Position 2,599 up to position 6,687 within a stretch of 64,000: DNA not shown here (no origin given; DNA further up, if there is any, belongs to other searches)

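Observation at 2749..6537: Peptidoglycan hydrolase modules (M23 plus a putative lysozyme-like domain) fused to a VirB6-like membrane protein, with no VirB1 present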

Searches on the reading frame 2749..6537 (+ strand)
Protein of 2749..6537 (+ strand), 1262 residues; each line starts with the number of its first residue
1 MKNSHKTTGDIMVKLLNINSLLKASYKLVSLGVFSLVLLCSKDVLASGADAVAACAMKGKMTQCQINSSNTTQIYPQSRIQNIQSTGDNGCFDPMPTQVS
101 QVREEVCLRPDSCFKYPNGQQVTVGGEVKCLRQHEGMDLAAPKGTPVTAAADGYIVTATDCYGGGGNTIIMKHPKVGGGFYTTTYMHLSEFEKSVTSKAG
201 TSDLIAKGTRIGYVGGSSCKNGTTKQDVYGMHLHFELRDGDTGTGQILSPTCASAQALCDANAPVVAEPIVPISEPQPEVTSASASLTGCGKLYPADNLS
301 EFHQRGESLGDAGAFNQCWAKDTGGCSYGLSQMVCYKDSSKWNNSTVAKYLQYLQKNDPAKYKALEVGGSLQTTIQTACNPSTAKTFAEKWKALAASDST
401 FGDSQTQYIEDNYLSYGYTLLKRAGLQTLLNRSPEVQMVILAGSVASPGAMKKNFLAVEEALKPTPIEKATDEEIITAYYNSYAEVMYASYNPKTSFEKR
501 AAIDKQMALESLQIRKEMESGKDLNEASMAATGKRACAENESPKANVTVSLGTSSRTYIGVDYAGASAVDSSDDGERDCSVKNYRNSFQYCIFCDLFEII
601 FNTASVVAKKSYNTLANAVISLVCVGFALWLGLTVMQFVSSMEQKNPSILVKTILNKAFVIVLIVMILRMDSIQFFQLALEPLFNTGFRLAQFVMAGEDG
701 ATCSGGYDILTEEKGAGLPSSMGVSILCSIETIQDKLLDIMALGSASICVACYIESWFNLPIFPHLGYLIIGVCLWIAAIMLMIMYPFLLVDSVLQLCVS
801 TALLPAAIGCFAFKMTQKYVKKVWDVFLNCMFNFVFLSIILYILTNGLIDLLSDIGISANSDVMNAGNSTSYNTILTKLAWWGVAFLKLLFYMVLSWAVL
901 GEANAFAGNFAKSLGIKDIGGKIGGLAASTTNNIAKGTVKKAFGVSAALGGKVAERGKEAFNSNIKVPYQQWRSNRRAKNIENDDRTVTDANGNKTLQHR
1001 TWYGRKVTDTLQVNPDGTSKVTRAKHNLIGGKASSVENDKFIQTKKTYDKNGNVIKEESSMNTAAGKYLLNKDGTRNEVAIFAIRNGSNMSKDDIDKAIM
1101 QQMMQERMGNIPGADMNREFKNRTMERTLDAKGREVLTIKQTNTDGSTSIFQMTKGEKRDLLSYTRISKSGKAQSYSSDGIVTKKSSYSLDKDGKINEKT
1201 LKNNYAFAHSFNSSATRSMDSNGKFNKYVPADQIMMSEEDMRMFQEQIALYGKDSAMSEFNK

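Call 5: search_protein_families(library=pfam, proteins=[window:2749-6537:+], max_evalue=0.01)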
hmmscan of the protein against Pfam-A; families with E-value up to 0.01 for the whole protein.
window:2749-6537:+ (1262 aa): 3 families
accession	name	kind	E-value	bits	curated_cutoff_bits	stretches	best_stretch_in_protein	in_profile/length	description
PF01551.29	Peptidase_M23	-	9.2e-19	67.9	28.7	1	133-240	2-90/96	Peptidase family M23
PF21277.2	T6SS_VgrG3-like_C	-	9.7e-12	45.7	27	1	320-491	22-165/183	Type VI secretion system spike protein VgrG3-like, C-terminal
PF04610.19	TrbL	-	4.1e-05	23.9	25.9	1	756-861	92-193/215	TrbL/VirB6 plasmid conjugal transfer protein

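Call 12: find_homologous_proteins(query=window:2749-6534:+)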
Query window:2749-6534:+ (1262 aa): 95 proteins with E <= 0.001 among 8000 candidates.
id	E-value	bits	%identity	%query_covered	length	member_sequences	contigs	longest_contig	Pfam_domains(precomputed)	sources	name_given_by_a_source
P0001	0.0e+0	2859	100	100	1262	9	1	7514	PF01551.30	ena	-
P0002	0.0e+0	1963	70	98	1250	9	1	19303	PF01551.30,PF21277.3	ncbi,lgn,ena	-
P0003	0.0e+0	1957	69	98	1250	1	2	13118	PF01551.30,PF21277.3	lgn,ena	-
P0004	0.0e+0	1955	68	99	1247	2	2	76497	PF01551.30,PF04610.20,PF21277.3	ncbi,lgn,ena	-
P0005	0.0e+0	1949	69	99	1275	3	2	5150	PF01551.30,PF21277.3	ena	-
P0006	0.0e+0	1949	69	98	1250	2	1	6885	PF01551.30,PF21277.3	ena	-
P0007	0.0e+0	1941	69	98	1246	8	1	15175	PF01551.30,PF04610.20,PF21277.3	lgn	-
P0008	0.0e+0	1774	63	99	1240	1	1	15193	PF01551.30,PF21277.3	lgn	-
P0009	0.0e+0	1771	63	99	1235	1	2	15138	PF01551.30,PF21277.3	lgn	-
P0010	0.0e+0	1770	63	99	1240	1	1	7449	PF01551.30,PF21277.3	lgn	-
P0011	0.0e+0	1770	62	99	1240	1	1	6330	PF01551.30,PF21277.3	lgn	-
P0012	0.0e+0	1770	62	99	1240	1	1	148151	PF01551.30,PF21277.3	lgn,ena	-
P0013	0.0e+0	1769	63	99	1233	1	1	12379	PF01551.30,PF21277.3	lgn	-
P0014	0.0e+0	1768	63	99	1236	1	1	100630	PF01551.30,PF21277.3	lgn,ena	-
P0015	0.0e+0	1768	63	99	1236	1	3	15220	PF01551.30,PF21277.3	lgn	-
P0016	0.0e+0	1768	63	99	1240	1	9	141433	PF01551.30,PF21277.3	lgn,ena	-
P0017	0.0e+0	1768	63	99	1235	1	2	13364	PF01551.30,PF21277.3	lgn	-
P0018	0.0e+0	1767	63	99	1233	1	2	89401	PF01551.30,PF21277.3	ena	-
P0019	0.0e+0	1766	63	99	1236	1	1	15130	PF01551.30,PF21277.3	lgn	-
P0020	0.0e+0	1766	63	99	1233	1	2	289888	PF01551.30,PF21277.3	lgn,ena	-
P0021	0.0e+0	1765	63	99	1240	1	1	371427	PF01551.30,PF21277.3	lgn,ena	-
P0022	0.0e+0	1765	63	99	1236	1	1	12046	PF01551.30,PF21277.3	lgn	-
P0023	0.0e+0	1764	63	99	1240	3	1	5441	PF01551.30,PF21277.3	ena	-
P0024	0.0e+0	1762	62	99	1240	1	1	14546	PF01551.30,PF21277.3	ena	-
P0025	0.0e+0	1762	63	99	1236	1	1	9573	PF01551.30,PF21277.3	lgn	-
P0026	0.0e+0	1759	63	96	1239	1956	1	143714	PF01551.30,PF21277.3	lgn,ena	-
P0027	0.0e+0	1758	63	96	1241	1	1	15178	PF01551.30,PF21277.3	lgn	-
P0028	0.0e+0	1758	62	99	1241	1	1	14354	PF01551.30,PF21277.3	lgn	-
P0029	0.0e+0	1758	63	96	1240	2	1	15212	PF01551.30,PF21277.3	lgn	-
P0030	0.0e+0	1757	63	96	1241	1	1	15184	PF01551.30,PF21277.3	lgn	-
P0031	0.0e+0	1757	63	99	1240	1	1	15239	PF01551.30,PF21277.3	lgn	-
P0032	0.0e+0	1757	63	99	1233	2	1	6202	PF01551.30,PF21277.3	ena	-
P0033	0.0e+0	1757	62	99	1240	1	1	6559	PF01551.30,PF21277.3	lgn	-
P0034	0.0e+0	1757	63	96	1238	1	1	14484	PF01551.30,PF21277.3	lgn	-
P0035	0.0e+0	1757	63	96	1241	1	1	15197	PF01551.30,PF21277.3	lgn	-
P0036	0.0e+0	1757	63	96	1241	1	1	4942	PF01551.30,PF21277.3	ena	-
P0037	0.0e+0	1756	63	96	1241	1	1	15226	PF01551.30,PF21277.3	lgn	-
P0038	0.0e+0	1756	63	96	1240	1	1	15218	PF01551.30,PF21277.3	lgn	-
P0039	0.0e+0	1756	63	96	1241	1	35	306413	PF01551.30,PF21277.3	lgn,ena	-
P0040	0.0e+0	1756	63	96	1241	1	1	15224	PF01551.30,PF21277.3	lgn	-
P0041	0.0e+0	1756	63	96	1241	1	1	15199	PF01551.30,PF21277.3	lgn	-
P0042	0.0e+0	1755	63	96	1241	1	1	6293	PF01551.30,PF21277.3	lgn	-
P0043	0.0e+0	1754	63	96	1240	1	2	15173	PF01551.30,PF21277.3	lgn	-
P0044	0.0e+0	1754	63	96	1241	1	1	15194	PF01551.30,PF21277.3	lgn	-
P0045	0.0e+0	1754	63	96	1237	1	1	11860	PF01551.30,PF21277.3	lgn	-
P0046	0.0e+0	1754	63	96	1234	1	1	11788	PF01551.30,PF21277.3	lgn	-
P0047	0.0e+0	1754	64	96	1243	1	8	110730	PF01551.30,PF21277.3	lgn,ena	-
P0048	0.0e+0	1754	63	96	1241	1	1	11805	PF01551.30,PF21277.3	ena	-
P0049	0.0e+0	1753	63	96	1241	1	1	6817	PF01551.30,PF21277.3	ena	-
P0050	0.0e+0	1753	63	96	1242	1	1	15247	PF01551.30,PF21277.3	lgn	-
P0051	0.0e+0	1753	63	96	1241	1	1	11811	PF01551.30,PF21277.3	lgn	-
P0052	0.0e+0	1753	63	96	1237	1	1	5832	PF01551.30,PF21277.3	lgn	-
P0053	0.0e+0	1753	63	96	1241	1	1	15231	PF01551.30,PF21277.3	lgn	-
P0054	0.0e+0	1752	62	99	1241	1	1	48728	PF01551.30,PF21277.3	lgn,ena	-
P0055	0.0e+0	1752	63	99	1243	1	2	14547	PF01551.30,PF21277.3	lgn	-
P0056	0.0e+0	1752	62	98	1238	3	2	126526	PF01551.30,PF04610.20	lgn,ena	-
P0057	0.0e+0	1752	63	96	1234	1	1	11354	PF01551.30,PF21277.3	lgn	-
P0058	0.0e+0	1752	63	96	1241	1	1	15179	PF01551.30,PF21277.3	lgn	-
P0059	0.0e+0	1752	62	99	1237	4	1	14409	PF01551.30,PF21277.3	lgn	-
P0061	0.0e+0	1751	63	96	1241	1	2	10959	PF01551.30,PF21277.3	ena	-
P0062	0.0e+0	1751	63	96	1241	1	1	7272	PF01551.30,PF21277.3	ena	-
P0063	0.0e+0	1751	63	96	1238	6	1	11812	PF01551.30,PF21277.3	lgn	-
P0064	0.0e+0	1751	63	96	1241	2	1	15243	PF01551.30,PF21277.3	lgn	-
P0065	0.0e+0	1750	63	96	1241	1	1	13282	PF01551.30,PF21277.3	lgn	-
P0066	0.0e+0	1750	63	96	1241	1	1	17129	PF01551.30,PF21277.3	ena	-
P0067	0.0e+0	1750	63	96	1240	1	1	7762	PF01551.30,PF21277.3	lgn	-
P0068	0.0e+0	1749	63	96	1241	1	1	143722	PF01551.30,PF21277.3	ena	-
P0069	0.0e+0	1749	63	96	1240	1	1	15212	PF01551.30,PF21277.3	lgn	-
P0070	0.0e+0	1749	63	96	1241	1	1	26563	PF01551.30,PF21277.3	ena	-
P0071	0.0e+0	1748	63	96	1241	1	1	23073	PF01551.30,PF21277.3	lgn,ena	-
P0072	0.0e+0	1748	63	96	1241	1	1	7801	PF01551.30,PF21277.3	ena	-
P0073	0.0e+0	1748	63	96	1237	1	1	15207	PF01551.30,PF21277.3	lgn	-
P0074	0.0e+0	1747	64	96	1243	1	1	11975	PF01551.30,PF21277.3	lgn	-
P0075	0.0e+0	1747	63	96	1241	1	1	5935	PF01551.30,PF21277.3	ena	-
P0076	0.0e+0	1746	63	96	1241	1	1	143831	PF01551.30,PF21277.3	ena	-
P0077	0.0e+0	1746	63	96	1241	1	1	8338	PF01551.30,PF21277.3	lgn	-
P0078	0.0e+0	1744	63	96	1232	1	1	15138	PF01551.30,PF21277.3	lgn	-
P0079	0.0e+0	1742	63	96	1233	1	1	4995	PF01551.30,PF21277.3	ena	-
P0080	0.0e+0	1736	63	96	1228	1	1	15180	PF01551.30,PF21277.3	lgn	-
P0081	0.0e+0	1727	63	95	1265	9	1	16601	PF01551.30,PF04610.20,PF21277.3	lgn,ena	-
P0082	0.0e+0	1715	62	96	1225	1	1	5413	PF01551.30,PF21277.3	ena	-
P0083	0.0e+0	1708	63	96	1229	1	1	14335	PF01551.30,PF21277.3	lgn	-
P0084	0.0e+0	1575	59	96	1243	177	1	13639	PF01551.30,PF21277.3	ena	-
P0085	0.0e+0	1550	58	99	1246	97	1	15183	PF01551.30,PF21277.3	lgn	-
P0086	0.0e+0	1504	57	96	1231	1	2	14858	PF01551.30,PF04610.20,PF21277.3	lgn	-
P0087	0.0e+0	1420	54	96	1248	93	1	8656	PF01551.30,PF04610.20,PF21277.3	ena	-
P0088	0.0e+0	1012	59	61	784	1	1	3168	PF01551.30,PF21277.3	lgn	-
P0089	1.7e-286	972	60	58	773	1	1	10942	PF01551.30,PF21277.3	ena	-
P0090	1.2e-265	903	58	56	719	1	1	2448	PF01551.30,PF21277.3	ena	-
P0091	2.3e-185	637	34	94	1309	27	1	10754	PF01551.30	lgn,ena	-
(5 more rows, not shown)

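Call 13: list_cluster_members(proteins=[P0002, P0004, P0026, P0091, P0001])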
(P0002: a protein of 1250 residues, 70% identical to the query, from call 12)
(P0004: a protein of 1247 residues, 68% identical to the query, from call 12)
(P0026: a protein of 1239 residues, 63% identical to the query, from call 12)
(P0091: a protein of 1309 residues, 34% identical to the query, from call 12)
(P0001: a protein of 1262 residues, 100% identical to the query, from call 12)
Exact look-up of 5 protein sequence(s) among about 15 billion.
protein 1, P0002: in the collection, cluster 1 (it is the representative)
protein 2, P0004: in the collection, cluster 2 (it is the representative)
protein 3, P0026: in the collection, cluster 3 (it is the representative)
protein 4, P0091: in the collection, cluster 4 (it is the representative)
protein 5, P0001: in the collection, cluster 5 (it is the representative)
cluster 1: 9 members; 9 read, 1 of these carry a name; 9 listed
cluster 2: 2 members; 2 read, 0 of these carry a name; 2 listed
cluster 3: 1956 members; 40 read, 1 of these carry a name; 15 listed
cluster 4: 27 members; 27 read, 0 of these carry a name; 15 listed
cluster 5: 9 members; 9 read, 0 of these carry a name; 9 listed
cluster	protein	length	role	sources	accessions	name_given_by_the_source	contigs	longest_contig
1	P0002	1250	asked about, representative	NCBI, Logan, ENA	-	-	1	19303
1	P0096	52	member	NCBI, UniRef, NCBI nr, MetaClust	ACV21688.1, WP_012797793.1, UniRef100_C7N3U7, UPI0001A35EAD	hypothetical protein [Slackia heliotrinireducens] | Uncharacterized protein n=1 Tax=Slackia heliotrinireducens (strain ATCC 29202 / DSM 20476 ... | status=active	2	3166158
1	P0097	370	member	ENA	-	-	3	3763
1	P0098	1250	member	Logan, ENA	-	-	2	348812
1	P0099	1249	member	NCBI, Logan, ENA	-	-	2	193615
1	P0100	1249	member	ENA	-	-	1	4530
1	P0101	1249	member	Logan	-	-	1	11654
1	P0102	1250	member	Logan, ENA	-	-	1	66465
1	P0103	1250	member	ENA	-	-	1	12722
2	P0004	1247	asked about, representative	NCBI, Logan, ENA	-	-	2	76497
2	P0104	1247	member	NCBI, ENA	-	-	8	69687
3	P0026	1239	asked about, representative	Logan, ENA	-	-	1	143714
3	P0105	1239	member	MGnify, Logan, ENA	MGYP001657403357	FL=1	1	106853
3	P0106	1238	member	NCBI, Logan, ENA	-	-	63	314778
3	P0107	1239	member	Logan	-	-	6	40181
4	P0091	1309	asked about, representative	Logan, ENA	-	-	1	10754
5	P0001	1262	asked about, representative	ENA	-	-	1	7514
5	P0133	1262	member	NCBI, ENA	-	-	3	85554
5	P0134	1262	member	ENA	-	-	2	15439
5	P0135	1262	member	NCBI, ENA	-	-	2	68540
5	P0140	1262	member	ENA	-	-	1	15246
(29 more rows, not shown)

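Call 14: find_related_loci(query=window:2749-6534:+, collection=genome_contigs, flank=10000)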
Query window:2749-6534:+ (1262 aa) in genome_contigs; peptide patterns used: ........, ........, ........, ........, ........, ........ (x = any residue, [..] = any of these).
14 stretches matched a pattern; 1 encode a relative of the query (tblastn E <= 1e-3); 1 distinct loci.
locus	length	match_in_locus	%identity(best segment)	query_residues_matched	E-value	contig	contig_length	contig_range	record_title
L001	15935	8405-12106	68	24-1262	0e+0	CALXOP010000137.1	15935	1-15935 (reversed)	MAG: uncultured Alphaproteobacteria bacterium isolate E12__bin290 genome assembly, contig: E12__k127_1257123, whole geno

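Call 18: search_protein_families(library=ncbifam, proteins=[window:2749-6534:+], max_evalue=0.01)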
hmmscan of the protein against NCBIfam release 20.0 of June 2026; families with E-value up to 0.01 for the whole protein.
window:2749-6534:+ (1262 aa): 8 families
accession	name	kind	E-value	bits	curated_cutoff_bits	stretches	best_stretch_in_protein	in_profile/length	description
NF052530.1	Heli_ShapePgp3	exception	3.4e-10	39.5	300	1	133-218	166-246/270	peptidoglycan metallopeptidase Pgp3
NF008652.0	PRK11649.1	equivalog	2.3e-09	36.4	341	1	132-237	311-397/439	murein DD-endopeptidase MepM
NF053825.1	PdgNdpepShyA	equivalog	1.9e-08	33.4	700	1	131-237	293-380/425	peptidoglycan DD-endopeptidase ShyA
NF050804.1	CellDivDipMCaul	equivalog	8.9e-08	31.4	900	1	132-240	526-616/634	cell division endopeptidase DipM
NF053824.1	PdgNdpepShyC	equivalog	1.5e-07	30.7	700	1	131-237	293-380/429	peptidoglycan DD-endopeptidase ShyC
NF040883.1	amid_act_ActS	equivalog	1.2e-05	24.7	375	1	111-191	114-189/242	amidase activator ActS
NF008123.1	PRK10871.1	equivalog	0.00028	20.4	311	1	135-174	266-305/365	murein hydrolase activator NlpD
NF041208.1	celldiv_DipM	equivalog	0.00062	19.1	740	1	76-207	272-388/419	cell division endopeptidase DipM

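Call 22: search_solved_structures(query=A1, max_evalue=1, show_alignments=0)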
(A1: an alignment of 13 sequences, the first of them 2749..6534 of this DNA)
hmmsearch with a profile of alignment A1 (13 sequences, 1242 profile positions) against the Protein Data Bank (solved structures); distinct sequences matched with E-value up to 1: 43.
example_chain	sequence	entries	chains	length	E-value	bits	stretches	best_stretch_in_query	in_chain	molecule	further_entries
3slu_A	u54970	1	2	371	6.6e-11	44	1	115-220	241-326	M23 peptidase domain protein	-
6muk_A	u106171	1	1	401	7.4e-11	43.8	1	115-220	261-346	Peptidase M23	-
6ue4_A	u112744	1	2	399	2.4e-08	35.5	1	112-209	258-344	ShyA endopeptidase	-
6u2a_A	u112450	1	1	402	2.4e-08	35.5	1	112-217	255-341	ShyA endopeptidase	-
6jmx_A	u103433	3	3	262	5.8e-08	34.3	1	103-208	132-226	Peptidase M23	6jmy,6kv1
6jn1_A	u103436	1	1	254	6.3e-08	34.1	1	103-208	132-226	Peptidase M23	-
6jn0_A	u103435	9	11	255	6.4e-08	34.1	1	103-208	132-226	Peptidase M23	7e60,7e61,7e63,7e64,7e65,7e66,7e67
6jmz_A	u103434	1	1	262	6.8e-08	34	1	103-208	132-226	Peptidase M23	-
5j1l_A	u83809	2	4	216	1e-07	33.4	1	104-221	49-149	ToxR-activated gene (TagE)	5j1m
5kvp_A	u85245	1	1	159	6e-07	30.9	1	115-222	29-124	Zoocin A endopeptidase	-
5kqb_A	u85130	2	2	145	7e-07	30.7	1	118-231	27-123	Peptidase M23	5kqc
6jn7_A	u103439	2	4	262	1.6e-06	29.5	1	103-208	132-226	Peptidase M23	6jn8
2b44_A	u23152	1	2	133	1.6e-06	29.5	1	118-206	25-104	Glycyl-glycine endopeptidase lytM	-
5j1l_B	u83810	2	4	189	1.6e-06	29.5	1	118-210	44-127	ToxR-activated gene (TagE)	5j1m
7qrl_A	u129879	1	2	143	1.7e-06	29.4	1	118-220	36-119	DipM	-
4noo_A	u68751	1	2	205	0.0083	17.2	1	364-493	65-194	VgrG protein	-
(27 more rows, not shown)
